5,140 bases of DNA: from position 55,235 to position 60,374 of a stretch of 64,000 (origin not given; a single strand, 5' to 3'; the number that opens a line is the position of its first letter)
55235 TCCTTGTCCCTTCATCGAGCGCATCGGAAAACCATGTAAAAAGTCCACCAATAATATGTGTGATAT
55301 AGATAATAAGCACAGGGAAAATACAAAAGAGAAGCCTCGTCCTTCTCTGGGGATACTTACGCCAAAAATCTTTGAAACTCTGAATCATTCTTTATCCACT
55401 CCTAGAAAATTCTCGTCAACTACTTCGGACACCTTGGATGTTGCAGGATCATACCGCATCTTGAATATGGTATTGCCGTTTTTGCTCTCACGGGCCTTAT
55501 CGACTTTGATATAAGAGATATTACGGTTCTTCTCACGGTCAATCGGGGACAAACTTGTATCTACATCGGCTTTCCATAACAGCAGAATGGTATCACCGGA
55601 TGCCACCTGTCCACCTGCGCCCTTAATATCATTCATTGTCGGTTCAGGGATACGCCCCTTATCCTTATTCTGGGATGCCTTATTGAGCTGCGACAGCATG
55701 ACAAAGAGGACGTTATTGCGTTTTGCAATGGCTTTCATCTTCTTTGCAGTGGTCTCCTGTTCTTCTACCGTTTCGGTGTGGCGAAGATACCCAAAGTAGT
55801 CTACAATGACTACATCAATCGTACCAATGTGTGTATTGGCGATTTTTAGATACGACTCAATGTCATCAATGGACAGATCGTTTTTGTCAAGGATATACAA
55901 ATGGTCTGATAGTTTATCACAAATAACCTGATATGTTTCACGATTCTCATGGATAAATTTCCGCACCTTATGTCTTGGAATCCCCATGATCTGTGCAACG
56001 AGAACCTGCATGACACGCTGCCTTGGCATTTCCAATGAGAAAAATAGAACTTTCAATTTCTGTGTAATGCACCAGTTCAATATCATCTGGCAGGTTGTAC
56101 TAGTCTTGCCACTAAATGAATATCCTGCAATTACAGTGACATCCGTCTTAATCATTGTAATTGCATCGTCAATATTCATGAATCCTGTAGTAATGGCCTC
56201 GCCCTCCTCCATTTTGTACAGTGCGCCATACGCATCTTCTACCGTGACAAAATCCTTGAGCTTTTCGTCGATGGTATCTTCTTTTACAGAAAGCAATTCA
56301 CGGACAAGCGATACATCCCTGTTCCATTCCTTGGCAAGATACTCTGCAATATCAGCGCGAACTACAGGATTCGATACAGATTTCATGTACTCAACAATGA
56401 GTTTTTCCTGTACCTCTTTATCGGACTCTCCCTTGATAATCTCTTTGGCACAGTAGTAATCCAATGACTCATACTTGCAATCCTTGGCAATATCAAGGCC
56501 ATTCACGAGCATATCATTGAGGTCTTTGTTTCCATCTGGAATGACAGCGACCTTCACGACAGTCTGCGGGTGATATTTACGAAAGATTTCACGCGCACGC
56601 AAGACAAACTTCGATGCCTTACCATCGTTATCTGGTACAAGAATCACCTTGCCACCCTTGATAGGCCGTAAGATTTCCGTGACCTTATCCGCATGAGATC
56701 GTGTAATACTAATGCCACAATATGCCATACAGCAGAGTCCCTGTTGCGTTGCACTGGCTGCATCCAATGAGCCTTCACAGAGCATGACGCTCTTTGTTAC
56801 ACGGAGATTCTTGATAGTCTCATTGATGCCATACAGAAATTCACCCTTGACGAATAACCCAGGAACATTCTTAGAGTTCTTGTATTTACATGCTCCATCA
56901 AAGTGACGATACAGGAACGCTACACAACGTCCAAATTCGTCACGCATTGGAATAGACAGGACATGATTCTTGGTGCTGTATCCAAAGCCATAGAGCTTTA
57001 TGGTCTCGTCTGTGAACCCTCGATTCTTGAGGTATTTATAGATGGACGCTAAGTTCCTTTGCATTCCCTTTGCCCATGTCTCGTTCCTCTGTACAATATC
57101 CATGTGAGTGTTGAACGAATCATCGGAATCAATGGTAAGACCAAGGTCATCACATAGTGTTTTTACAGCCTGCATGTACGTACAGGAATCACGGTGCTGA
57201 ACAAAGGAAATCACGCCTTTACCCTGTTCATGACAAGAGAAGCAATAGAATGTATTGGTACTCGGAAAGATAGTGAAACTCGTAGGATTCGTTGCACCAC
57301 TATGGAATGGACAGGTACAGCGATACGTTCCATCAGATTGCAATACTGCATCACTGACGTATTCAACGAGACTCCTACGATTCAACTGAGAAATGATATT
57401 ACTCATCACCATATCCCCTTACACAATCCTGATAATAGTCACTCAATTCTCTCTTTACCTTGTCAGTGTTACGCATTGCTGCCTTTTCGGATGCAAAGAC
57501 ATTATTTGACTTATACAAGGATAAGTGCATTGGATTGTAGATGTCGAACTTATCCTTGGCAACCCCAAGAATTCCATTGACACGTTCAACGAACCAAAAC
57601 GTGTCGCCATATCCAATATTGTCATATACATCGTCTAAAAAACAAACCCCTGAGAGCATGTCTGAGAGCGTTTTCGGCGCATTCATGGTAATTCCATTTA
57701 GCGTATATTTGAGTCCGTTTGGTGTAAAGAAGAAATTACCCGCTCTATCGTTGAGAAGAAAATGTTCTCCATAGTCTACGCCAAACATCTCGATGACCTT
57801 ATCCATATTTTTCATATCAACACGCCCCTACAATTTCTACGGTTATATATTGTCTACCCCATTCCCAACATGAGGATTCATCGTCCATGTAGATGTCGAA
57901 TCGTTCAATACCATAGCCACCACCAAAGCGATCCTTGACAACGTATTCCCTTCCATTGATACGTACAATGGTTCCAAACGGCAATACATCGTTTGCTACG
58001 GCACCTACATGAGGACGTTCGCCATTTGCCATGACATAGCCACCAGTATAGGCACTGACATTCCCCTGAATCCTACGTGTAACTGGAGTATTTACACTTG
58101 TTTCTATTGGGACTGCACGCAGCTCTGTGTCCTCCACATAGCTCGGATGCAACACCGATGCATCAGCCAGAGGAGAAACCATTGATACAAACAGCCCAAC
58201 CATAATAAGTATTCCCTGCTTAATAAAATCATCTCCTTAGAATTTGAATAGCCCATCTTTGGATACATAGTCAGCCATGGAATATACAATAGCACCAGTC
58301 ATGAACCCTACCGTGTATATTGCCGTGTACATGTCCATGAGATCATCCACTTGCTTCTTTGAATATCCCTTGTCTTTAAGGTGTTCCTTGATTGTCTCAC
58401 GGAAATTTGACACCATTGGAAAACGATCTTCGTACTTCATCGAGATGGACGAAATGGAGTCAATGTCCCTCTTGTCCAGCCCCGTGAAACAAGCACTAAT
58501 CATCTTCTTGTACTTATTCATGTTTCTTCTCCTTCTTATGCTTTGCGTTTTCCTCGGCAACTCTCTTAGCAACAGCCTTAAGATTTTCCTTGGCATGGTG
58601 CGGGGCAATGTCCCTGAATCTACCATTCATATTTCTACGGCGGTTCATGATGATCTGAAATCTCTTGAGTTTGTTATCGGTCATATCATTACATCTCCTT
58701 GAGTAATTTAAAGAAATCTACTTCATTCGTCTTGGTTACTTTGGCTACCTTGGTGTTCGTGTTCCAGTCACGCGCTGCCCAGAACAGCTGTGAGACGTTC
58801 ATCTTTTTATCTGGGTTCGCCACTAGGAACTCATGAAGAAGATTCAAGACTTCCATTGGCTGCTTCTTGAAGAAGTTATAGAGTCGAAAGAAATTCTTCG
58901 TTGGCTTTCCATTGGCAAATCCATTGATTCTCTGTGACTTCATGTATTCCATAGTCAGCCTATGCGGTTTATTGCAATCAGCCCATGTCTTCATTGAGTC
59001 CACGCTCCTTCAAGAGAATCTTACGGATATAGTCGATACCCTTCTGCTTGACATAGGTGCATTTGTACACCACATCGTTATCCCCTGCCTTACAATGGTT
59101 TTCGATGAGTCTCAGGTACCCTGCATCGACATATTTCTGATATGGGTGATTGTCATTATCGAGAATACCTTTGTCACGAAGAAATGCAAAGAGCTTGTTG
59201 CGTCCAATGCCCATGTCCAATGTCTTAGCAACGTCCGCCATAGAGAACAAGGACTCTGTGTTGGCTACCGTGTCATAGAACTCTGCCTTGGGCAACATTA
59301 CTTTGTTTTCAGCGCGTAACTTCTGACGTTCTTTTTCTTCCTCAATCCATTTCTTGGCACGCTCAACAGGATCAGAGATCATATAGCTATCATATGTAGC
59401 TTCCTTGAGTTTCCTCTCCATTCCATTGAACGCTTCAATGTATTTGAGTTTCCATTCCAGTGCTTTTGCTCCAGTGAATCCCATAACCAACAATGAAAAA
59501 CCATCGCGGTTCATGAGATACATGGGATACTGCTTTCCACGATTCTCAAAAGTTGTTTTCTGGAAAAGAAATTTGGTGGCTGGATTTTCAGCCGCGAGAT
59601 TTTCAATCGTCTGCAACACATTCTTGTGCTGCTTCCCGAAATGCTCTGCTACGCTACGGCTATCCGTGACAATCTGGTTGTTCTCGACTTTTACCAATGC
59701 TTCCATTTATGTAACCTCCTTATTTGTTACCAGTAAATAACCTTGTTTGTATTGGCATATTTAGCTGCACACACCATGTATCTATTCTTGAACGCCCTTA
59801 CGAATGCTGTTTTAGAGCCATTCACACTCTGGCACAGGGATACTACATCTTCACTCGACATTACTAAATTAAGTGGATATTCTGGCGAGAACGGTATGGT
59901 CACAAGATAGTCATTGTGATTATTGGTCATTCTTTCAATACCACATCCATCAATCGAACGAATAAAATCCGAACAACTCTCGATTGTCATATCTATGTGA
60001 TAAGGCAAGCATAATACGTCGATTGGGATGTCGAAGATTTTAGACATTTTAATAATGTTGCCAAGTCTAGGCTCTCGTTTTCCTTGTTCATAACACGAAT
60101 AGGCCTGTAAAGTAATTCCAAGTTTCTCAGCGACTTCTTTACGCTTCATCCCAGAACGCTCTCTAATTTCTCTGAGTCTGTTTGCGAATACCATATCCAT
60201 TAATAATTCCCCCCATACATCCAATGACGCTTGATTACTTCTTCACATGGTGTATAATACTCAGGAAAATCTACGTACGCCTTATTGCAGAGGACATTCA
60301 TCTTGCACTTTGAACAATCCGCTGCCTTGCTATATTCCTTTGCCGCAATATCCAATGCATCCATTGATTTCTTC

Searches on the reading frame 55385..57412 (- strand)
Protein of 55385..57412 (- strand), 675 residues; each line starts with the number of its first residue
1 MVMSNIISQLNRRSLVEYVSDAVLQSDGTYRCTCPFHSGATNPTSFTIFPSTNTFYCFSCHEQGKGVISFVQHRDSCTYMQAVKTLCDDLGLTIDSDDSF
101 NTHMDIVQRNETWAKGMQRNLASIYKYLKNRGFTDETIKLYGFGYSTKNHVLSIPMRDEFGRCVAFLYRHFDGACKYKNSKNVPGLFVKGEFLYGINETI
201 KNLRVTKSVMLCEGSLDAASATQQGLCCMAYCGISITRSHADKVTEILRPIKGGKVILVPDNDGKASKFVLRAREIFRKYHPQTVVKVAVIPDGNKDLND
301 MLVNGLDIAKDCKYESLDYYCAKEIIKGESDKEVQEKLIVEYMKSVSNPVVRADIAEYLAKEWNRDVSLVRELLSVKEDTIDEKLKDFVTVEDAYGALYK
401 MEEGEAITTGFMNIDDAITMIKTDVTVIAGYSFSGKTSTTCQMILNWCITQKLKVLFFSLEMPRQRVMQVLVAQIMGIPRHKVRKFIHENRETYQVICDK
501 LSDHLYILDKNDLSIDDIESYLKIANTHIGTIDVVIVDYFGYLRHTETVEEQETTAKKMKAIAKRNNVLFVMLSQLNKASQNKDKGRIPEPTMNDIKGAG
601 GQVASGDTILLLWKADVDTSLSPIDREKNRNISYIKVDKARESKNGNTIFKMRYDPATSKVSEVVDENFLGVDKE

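Call 13: search_protein_families(library=phrogs, proteins=[window:55385-57412:-])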
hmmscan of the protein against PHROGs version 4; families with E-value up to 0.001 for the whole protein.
window:55385-57412:- (675 aa): 15 families
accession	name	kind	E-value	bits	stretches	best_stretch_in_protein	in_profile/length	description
phrog_239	-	DNA, RNA and nucleotide metabolism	1e-71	244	1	23-666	34-601/801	DNA primase/helicase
phrog_19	-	DNA, RNA and nucleotide metabolism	1.1e-48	167.6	1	366-667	287-584/621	DnaB-like replicative helicase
phrog_47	-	DNA, RNA and nucleotide metabolism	4.6e-44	152.2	1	4-304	22-324/947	DNA primase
phrog_6444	-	DNA, RNA and nucleotide metabolism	1.4e-40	140.7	2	10-149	13-164/577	DNA primase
phrog_243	-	DNA, RNA and nucleotide metabolism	2.1e-23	83.7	1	403-665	14-269/273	DnaB-like replicative helicase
phrog_5482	-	unknown function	1.3e-19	71.1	1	405-655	28-290/341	-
phrog_510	-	DNA, RNA and nucleotide metabolism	3.2e-13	50.3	1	28-95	42-106/667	DNA primase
phrog_18375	-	DNA, RNA and nucleotide metabolism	9.8e-10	38.3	1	407-648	359-597/644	DNA primase/helicase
phrog_11530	-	unknown function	1.8e-09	38.7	1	504-646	5-142/184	-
phrog_18097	-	DNA, RNA and nucleotide metabolism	2.3e-09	38.1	1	12-98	13-99/199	DNA primase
phrog_11992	-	unknown function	9.9e-09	36.7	1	2-110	3-102/177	-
phrog_360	-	DNA, RNA and nucleotide metabolism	2e-07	32.2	1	17-84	14-81/133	DNA primase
phrog_849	-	DNA, RNA and nucleotide metabolism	6.8e-06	26.3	1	117-305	141-331/435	DNA primase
phrog_6088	-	DNA, RNA and nucleotide metabolism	0.00017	21.1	1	25-279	17-259/772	DNA primase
phrog_6891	-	other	0.00022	22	1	421-596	40-175/310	ATPase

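Call 14: search_dna_similar(query=window:55385-57412:-, collection=phages, mode=protein, max_rows=25)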
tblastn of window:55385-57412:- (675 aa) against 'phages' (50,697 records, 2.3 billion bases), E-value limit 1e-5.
Records with a match: 825; places in all: 826; records where one place covers at least 80% of the query: 0.
Best place of each record, by identity: <60% 825.
By first word of the organism name: Streptomyces 112; Acinetobacter 108; Escherichia 70; Paenibacillus 67; Bacteriophage 66; Staphylococcus 53; Mycobacterium 52; Bacillus 28; Streptococcus 28; Pseudomonas 27; and 54 more.
By host as written in the record: - 93; Acinetobacter baumannii 52; Streptomyces griseus ATCC 10137 46; Paenibacillus larvae 37; Escherichia coli 32; Streptomyces lividans JI 1326 29; Mycobacterium smegmatis mc2 155 28; Helicobacter pylori 18; and 281 more.
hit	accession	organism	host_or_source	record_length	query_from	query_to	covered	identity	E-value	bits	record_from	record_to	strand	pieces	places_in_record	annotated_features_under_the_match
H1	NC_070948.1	Gordonia phage Mollymur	Gordonia terrae 3612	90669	152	612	68%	22.7%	6e-12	76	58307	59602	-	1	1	86: DNA primase/helicase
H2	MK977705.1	Gordonia phage Mollymur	Gordonia terrae 3612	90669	152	612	68%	22.7%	6e-12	76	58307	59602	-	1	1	86: DNA primase/helicase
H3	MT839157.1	Bacteriophage sp.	human fecal samples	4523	1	364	54%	27.8%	3e-20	102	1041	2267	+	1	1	record has no annotation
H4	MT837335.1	Bacteriophage sp.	human fecal samples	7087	1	364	54%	27.6%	2e-18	96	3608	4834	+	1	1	record has no annotation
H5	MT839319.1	Bacteriophage sp.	human fecal samples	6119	1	364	54%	26.8%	5e-17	92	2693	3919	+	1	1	record has no annotation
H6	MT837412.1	Bacteriophage sp.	human fecal samples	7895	1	364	54%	26.5%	8e-18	94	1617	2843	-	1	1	record has no annotation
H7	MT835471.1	Bacteriophage sp.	human fecal samples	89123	24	362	50%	28.5%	2e-20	102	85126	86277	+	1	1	record has no annotation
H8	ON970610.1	Mycobacterium phage Beakin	Mycobacterium smegmatis mc#155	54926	176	612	65%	20.8%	5e-6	56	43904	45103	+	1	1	73: DnaB-like dsDNA helicase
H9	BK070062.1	Bacteriophage sp.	Helicobacter cinaedi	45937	2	355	52%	25.2%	3e-19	99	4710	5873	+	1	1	dnaG_3: DNA primase DNA G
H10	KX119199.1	Helicobacter phage Pt5771G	Helicobacter pylori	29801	28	416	58%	22.4%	4e-12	76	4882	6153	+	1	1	DNA primase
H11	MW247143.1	Helicobacter phage COL 2-PUJ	Helicobacter pylori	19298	7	416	61%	21.1%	4e-11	73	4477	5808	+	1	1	DNA primase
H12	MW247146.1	Helicobacter phage COL 16-PUJ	Helicobacter pylori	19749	7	416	61%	21.1%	4e-11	73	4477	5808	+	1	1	DNA primase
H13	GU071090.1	Cyanophage PSS2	-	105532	1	302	45%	28.5%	1e-22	110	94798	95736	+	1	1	predicted protein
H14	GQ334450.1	Cyanophage PSS2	Prochlorococcus MIT9313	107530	1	302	45%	28.5%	1e-22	110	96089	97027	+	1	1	DNA primase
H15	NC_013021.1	Cyanophage PSS2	Prochlorococcus marinus str. MIT 9313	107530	1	302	45%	28.5%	1e-22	110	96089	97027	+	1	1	DNA primase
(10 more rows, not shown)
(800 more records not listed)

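Call 89: search_protein_families(library=pfam, max_evalue=0.01, proteins=[window:55385-57412:-])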
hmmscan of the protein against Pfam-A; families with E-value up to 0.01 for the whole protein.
window:55385-57412:- (675 aa): 8 families
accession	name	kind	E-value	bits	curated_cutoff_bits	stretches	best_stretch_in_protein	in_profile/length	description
PF03796.21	DnaB_C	-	1.4e-31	110.2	27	1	407-648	2-242/255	DnaB-like helicase C terminal domain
PF01807.25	Zn_ribbon_DnaG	-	9e-15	54.7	24.9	1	9-97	8-96/98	CHC2 zinc finger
PF08275.17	DNAG_N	-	1.1e-09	39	26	1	154-198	81-126/128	DNA primase catalytic core, N-terminal domain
PF13155.12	Toprim_2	-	3.6e-07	30.9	22.1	1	211-302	2-88/88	Toprim-like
PF13481.12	AAA_25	-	0.00025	21.1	27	1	421-578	31-192/195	AAA domain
PF02186.21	TFIIE_beta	-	0.00081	20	28.1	0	339-374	8-43/66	TFIIE beta subunit core domain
PF13362.12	Toprim_3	-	0.0038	18.1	27.2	0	209-304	2-91/95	Toprim domain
PF01751.28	Toprim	-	0.0082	16.7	23.1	0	209-288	2-91/96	Toprim domain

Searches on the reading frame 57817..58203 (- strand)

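Call 89: search_protein_families(library=pfam, max_evalue=0.01, proteins=[window:57817-58203:-])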
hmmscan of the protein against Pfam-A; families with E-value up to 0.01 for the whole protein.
window:57817-58203:- (128 aa): 1 family
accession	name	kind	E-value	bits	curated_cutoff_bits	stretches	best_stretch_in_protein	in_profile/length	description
PF06725.17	3D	-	0.00033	21.3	23.8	1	68-124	4-70/72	3D domain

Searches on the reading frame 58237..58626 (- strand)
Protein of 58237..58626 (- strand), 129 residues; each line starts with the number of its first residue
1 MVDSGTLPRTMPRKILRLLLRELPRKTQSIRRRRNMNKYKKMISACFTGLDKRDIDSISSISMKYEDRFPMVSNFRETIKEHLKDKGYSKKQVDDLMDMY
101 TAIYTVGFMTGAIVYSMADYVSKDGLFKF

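Call 89: search_protein_families(library=pfam, max_evalue=0.01, proteins=[window:58237-58626:-])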
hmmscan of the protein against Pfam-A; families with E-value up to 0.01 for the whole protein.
window:58237-58626:- (129 aa): 2 families
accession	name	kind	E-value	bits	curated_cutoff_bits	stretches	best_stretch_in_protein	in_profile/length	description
PF16282.11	SANT_DAMP1_like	-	0.003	18.2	29.1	0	64-101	5-73/80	SANT/Myb-like domain of DAMP1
PF14747.11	DUF4473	-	0.0059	17.5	25.9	0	48-78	14-44/78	Domain of unknown function (DUF4473)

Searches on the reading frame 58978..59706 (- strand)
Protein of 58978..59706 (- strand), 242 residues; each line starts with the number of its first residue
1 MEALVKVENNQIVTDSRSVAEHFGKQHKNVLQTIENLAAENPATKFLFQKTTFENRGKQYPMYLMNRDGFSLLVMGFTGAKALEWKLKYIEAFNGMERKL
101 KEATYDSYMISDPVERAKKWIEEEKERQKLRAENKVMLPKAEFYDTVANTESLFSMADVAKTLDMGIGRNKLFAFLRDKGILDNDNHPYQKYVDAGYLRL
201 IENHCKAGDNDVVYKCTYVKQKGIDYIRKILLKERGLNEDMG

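Call 51: search_protein_families(library=phrogs, max_evalue=0.001, proteins=[window:58978-59706:-])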
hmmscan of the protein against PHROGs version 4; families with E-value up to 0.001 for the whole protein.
window:58978-59706:- (242 aa): 17 families
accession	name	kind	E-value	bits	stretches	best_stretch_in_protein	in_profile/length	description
phrog_63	-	transcription regulation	1.9e-56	193.3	1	5-236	124-360/431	anti-repressor Ant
phrog_518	-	transcription regulation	1.5e-38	133.8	1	1-106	11-117/268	Rha-like transcriptional regulator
phrog_373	-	transcription regulation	2.1e-32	113.8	1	2-104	88-196/373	anti-repressor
phrog_995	-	transcription regulation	1.2e-31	111.3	1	5-106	112-214/307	transcriptional regulator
phrog_2657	-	transcription regulation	1.4e-29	104.2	1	1-117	11-123/243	transcriptional regulator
phrog_18886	-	unknown function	8.8e-27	95.2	1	4-104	9-114/269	-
phrog_821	-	transcription regulation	3e-24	87.1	1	5-107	155-258/324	transcriptional regulator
phrog_130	-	transcription regulation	1.2e-22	81.6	1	107-237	263-414/480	anti-repressor Ant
phrog_10324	-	transcription regulation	9.4e-14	52.8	1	16-91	8-89/205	anti-repressor Ant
phrog_8244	-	unknown function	4.7e-11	43.4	1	5-131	149-275/383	-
phrog_5689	-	unknown function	8.5e-11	43.1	1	165-231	12-79/91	-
phrog_9438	-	transcription regulation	1.5e-09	38.8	1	137-232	8-112/121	anti-repressor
phrog_15204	-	transcription regulation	2.8e-07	31.2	1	3-39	26-62/79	anti-repressor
phrog_20738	-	transcription regulation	3.5e-06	28.8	1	65-108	1-43/103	anti-repressor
phrog_4936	-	transcription regulation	2.5e-05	25.3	0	7-132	7-152/257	transcriptional regulator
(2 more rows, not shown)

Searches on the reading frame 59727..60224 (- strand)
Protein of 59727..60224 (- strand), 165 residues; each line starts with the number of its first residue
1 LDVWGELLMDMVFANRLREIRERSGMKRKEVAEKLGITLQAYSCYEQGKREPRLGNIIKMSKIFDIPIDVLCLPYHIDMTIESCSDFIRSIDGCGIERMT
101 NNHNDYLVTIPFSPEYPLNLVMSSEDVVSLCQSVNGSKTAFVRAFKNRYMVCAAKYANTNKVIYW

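Call 52: search_protein_families(library=phrogs, max_evalue=0.001, proteins=[window:59727-60224:-])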
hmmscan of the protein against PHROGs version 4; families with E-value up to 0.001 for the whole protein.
window:59727-60224:- (165 aa): 16 families
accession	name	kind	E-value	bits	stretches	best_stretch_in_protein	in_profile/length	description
phrog_8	-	transcription regulation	2.3e-16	61.2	1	9-72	73-136/346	transcriptional regulator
phrog_3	-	transcription regulation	1.6e-12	48.9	1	9-81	85-155/430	transcriptional repressor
phrog_4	-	transcription regulation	2.3e-10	41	1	9-71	133-191/400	transcriptional repressor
phrog_2439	-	transcription regulation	6e-10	39.5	1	15-79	10-73/367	transcriptional regulator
phrog_2967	-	transcription regulation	1.2e-09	39.1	1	12-67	10-65/225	transcriptional regulator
phrog_2328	-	transcription regulation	4.7e-09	37.1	1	13-69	16-72/128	transcriptional repressor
phrog_1373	-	transcription regulation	2.4e-08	35.2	1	16-75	67-126/166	transcriptional regulator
phrog_7241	-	transcription regulation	5.7e-07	30.6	1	15-71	64-120/122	transcriptional regulator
phrog_147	-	transcription regulation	1.1e-06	30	1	10-62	2-57/100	transcriptional regulator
phrog_2104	-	unknown function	2.3e-06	28.8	1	14-53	41-80/103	-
phrog_4836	-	transcription regulation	1.3e-05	25.9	1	11-58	74-121/194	CII-like regulator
phrog_5823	-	transcription regulation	2.3e-05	24.7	1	9-71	3-66/404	transcriptional regulator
phrog_3557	-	transcription regulation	4.8e-05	24.6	1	9-89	10-89/142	transcriptional regulator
phrog_6499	-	transcription regulation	5.3e-05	23.7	1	13-100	7-97/157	transcriptional regulator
phrog_3037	-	transcription regulation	0.00057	20.8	1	15-72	20-75/189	transcriptional repressor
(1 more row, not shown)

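Call 53: search_protein_families(library=pfam, max_evalue=1, proteins=[window:59727-60224:-])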
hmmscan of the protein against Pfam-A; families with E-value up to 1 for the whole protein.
window:59727-60224:- (165 aa): 8 families
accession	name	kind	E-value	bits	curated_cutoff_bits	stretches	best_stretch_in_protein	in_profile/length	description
PF01381.28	HTH_3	-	6.5e-15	55.3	23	1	17-71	1-55/55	Helix-turn-helix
PF13560.12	HTH_31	-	2.3e-09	37.9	27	1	13-60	2-50/64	Helix-turn-helix domain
PF12844.13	HTH_19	-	7.3e-08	32.6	30.2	1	15-69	2-56/64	Helix-turn-helix domain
PF15731.11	MqsA_antitoxin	-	0.00031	21.3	30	1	14-65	71-121/131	Antitoxin component of bacterial toxin-antitoxin system, MqsA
PF13443.12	HTH_26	-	0.00082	20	22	1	16-68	1-54/63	Cro/C1-type HTH DNA-binding domain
PF13413.12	HTH_25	-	0.017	15.4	24.6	1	16-39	1-24/62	Helix-turn-helix domain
PF13412.12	HTH_24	-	0.076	13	21.9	1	17-41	9-33/48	Winged helix-turn-helix DNA-binding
PF13384.12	HTH_23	-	0.17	12.2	24.6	1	22-43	16-35/50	Homeodomain-like domain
